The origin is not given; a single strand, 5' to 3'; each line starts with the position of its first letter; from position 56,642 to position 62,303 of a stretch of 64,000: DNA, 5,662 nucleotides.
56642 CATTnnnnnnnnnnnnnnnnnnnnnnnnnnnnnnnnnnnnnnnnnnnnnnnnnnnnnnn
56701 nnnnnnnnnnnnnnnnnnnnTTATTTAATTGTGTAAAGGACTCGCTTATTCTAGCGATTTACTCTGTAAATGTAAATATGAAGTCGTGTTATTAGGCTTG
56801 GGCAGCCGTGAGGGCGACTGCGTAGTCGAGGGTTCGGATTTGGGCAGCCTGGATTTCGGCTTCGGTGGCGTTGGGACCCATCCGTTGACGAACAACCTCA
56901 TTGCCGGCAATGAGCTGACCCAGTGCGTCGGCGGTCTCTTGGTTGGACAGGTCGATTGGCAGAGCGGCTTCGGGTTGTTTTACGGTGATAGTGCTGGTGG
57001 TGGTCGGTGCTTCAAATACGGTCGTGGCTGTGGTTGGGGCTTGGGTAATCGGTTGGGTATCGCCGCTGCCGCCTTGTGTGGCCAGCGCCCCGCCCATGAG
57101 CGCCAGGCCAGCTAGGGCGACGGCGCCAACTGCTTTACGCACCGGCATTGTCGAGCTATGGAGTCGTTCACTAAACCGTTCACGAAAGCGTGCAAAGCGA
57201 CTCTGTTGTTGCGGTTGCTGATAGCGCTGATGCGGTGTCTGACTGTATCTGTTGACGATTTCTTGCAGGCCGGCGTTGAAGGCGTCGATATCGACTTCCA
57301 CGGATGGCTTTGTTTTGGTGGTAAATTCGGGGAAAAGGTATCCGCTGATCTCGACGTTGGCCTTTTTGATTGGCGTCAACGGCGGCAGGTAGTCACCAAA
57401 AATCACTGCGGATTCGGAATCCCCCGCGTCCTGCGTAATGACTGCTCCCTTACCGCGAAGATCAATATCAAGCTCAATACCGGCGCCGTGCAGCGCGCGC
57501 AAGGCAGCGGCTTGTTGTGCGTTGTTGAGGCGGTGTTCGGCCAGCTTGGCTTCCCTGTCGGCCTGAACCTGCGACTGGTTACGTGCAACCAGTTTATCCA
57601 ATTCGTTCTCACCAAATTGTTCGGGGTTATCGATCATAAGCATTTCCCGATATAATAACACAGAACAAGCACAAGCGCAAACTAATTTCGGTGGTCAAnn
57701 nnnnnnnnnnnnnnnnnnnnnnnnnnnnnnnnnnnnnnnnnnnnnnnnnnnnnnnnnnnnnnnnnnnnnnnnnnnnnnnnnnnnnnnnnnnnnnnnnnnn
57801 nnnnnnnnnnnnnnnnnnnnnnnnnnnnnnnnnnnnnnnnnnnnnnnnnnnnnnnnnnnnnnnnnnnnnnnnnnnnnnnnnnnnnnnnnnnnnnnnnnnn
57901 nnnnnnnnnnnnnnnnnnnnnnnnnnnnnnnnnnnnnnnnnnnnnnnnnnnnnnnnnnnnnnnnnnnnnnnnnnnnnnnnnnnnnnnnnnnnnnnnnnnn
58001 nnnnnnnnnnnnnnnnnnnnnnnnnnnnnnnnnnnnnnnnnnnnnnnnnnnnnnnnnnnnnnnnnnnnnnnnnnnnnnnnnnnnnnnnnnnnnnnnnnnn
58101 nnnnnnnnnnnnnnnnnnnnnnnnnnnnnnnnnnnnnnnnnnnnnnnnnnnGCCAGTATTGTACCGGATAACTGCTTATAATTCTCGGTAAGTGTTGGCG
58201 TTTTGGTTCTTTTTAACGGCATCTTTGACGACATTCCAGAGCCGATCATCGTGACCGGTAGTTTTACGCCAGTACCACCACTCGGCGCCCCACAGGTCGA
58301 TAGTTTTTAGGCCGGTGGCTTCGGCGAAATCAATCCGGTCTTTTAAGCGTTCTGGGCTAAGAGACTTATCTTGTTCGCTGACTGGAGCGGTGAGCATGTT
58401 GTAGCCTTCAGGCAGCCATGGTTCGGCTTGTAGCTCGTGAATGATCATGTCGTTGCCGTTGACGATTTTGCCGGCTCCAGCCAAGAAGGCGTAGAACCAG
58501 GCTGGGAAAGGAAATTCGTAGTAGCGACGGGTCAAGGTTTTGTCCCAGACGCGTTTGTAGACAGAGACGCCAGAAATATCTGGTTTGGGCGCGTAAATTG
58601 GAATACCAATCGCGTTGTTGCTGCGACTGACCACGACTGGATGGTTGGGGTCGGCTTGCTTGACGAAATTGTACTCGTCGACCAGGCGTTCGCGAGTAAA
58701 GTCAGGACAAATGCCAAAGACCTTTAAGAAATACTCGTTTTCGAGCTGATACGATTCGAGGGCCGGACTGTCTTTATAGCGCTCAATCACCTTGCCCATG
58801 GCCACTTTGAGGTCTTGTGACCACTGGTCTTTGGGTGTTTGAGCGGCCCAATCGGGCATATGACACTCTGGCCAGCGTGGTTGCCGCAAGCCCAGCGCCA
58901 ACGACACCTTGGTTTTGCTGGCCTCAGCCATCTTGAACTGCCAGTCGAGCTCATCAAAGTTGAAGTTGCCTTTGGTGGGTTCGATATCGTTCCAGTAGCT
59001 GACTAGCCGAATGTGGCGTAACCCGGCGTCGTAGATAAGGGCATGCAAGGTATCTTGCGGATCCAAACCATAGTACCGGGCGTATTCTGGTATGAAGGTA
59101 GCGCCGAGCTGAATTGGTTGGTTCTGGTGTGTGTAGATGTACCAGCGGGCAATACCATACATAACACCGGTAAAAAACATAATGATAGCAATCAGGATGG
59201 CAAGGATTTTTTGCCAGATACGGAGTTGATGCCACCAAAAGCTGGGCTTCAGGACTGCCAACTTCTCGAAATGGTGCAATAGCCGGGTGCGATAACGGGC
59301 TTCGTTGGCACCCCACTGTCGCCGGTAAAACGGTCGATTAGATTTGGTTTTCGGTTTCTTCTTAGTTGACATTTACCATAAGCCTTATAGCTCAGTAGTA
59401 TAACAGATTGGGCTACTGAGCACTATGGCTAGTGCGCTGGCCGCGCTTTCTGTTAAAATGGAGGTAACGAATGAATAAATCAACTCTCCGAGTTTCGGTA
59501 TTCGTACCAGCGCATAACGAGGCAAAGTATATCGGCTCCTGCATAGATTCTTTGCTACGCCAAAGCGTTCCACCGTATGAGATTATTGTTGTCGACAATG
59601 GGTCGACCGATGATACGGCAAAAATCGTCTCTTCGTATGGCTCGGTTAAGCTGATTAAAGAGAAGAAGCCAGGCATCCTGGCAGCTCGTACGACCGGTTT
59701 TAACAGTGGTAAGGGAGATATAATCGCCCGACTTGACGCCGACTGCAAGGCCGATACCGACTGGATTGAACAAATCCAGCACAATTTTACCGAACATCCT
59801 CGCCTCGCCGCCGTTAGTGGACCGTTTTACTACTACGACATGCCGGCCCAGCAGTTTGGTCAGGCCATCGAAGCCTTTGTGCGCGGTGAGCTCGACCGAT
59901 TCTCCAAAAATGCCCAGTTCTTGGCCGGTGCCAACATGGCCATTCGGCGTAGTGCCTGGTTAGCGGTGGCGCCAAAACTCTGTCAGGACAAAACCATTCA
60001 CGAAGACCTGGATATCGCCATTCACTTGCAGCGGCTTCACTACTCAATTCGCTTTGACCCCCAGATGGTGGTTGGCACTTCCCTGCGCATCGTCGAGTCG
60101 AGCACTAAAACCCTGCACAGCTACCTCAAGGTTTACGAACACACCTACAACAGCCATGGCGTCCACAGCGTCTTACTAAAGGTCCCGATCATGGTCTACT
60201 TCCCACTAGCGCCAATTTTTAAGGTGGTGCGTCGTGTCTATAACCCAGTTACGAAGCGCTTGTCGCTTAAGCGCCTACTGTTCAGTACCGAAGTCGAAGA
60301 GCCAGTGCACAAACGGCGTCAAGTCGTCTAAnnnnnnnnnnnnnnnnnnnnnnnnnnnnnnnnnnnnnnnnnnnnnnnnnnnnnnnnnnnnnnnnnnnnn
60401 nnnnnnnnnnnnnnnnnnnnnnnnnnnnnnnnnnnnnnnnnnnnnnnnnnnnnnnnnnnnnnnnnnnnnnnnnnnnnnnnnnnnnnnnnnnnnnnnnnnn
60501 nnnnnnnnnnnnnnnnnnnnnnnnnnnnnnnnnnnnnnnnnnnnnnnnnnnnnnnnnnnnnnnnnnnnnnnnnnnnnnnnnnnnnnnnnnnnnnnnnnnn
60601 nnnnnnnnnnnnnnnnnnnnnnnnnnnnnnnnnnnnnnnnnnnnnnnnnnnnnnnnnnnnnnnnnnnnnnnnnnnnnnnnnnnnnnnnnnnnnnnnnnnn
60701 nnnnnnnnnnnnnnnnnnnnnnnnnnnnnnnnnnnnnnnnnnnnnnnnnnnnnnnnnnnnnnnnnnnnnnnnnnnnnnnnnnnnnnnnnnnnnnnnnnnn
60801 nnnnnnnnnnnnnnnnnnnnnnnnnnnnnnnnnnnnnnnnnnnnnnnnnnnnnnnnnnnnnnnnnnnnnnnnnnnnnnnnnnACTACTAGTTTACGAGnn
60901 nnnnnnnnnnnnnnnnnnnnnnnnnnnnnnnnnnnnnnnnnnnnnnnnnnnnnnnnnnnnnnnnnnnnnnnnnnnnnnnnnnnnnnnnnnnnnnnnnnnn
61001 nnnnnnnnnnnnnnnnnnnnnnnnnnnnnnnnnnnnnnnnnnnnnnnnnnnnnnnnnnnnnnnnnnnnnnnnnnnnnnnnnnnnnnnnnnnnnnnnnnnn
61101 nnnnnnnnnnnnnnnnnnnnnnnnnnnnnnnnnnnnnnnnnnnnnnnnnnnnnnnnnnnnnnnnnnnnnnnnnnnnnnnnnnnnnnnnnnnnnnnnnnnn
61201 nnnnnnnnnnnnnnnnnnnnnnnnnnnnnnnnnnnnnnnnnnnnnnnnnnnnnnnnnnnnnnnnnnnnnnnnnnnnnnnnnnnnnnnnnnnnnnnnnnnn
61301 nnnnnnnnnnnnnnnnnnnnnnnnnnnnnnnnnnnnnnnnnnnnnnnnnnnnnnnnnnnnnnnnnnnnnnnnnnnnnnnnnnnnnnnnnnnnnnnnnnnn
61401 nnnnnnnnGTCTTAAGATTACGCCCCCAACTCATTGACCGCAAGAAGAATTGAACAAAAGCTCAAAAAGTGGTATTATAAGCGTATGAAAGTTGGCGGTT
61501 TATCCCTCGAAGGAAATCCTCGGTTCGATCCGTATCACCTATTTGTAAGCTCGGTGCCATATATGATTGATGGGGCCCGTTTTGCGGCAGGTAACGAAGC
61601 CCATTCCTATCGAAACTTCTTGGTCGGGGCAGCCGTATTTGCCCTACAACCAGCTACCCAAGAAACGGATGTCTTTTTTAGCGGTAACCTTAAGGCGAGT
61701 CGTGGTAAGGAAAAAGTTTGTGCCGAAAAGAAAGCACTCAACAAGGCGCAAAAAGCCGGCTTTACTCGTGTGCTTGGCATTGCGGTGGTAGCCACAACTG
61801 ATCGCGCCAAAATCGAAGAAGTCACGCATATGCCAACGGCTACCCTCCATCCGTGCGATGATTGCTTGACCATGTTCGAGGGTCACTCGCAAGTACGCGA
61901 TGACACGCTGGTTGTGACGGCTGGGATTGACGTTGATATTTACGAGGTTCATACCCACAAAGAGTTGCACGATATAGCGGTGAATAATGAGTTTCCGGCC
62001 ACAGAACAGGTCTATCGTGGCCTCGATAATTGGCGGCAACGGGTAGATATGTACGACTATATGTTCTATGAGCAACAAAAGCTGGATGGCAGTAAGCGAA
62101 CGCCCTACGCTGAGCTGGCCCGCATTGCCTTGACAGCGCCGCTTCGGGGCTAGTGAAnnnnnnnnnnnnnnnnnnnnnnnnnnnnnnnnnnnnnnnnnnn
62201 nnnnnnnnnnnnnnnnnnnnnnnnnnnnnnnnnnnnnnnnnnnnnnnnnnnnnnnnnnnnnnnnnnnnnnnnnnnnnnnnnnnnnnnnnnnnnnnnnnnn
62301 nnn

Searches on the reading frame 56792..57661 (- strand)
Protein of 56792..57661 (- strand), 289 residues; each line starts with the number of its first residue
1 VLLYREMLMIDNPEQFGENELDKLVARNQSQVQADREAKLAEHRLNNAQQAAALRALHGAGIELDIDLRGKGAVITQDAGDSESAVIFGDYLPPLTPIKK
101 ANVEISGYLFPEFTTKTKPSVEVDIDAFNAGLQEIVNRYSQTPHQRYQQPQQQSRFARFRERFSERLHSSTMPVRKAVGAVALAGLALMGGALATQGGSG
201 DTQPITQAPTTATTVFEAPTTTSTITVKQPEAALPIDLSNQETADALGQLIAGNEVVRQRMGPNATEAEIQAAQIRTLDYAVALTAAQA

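Call 60: search_protein_families(library=pfam, proteins=[window:56792-57661:-], max_evalue=0.001)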
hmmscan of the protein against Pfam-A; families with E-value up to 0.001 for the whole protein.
window:56792-57661:- (289 aa): 1 family
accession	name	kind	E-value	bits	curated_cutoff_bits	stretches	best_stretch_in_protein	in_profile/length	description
PF10791.14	F1F0-ATPsyn_F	-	0.00083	20.3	24.7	0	129-186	26-83/92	Mitochondrial F1-F0 ATP synthase subunit F of fungi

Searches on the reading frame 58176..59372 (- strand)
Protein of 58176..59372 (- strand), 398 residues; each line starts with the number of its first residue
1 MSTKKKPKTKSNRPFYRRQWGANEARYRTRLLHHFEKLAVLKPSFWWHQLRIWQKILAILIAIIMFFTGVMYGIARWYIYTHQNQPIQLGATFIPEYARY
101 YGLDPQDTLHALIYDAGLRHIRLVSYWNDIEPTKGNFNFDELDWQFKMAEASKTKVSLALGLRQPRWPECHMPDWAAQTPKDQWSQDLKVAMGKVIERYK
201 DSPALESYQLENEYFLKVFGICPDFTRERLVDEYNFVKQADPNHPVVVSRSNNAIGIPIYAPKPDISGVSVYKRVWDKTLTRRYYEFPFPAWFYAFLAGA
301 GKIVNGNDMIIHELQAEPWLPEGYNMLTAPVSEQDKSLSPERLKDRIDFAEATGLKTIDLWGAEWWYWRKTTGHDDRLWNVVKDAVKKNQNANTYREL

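Call 37: search_protein_families(library=pfam, proteins=[window:58176-59372:-])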
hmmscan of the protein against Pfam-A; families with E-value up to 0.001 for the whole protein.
window:58176-59372:- (398 aa): 1 family
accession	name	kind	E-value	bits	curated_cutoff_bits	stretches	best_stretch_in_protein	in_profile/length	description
PF02449.21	Glyco_hydro_42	-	3.2e-07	30.5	21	1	114-216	20-140/376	Beta-galactosidase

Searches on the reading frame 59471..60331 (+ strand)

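Call 37: search_protein_families(library=pfam, proteins=[window:59471-60331:+])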
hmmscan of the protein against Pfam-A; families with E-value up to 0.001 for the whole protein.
window:59471-60331:+ (286 aa): 6 families
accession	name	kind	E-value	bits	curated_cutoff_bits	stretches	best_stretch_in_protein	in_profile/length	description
PF00535.33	Glycos_transf_2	-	3.4e-32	112.1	23.3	1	9-162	1-163/168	Glycosyl transferase family 2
PF13641.12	Glyco_tranf_2_3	-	6.7e-15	56.2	27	1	8-204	3-212/230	Glycosyltransferase like family 2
PF13632.12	Glyco_trans_2_3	-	1.1e-09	38.9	27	1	84-199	1-119/198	Glycosyl transferase family group 2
PF10111.15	Glyco_tranf_2_2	-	1.4e-08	35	27.3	1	12-142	6-147/276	Glycosyltransferase like family 2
PF13506.12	Glyco_transf_21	-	4.6e-06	26.7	21.7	1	76-211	25-161/174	Glycosyl transferase family 21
PF13704.12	Glyco_tranf_2_4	-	0.00038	21.3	27.5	1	15-68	1-52/98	Glycosyl transferase family 2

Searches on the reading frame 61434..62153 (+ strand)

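Call 60: search_protein_families(library=pfam, proteins=[window:61434-62153:+], max_evalue=0.001)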
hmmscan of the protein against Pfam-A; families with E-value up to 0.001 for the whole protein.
window:61434-62153:+ (239 aa): 1 family
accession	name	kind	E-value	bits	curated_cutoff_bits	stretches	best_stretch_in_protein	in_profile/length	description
PF00383.29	dCMP_cyt_deam_1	-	0.0001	22.6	25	1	53-147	15-89/102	Cytidine and deoxycytidylate deaminase zinc-binding region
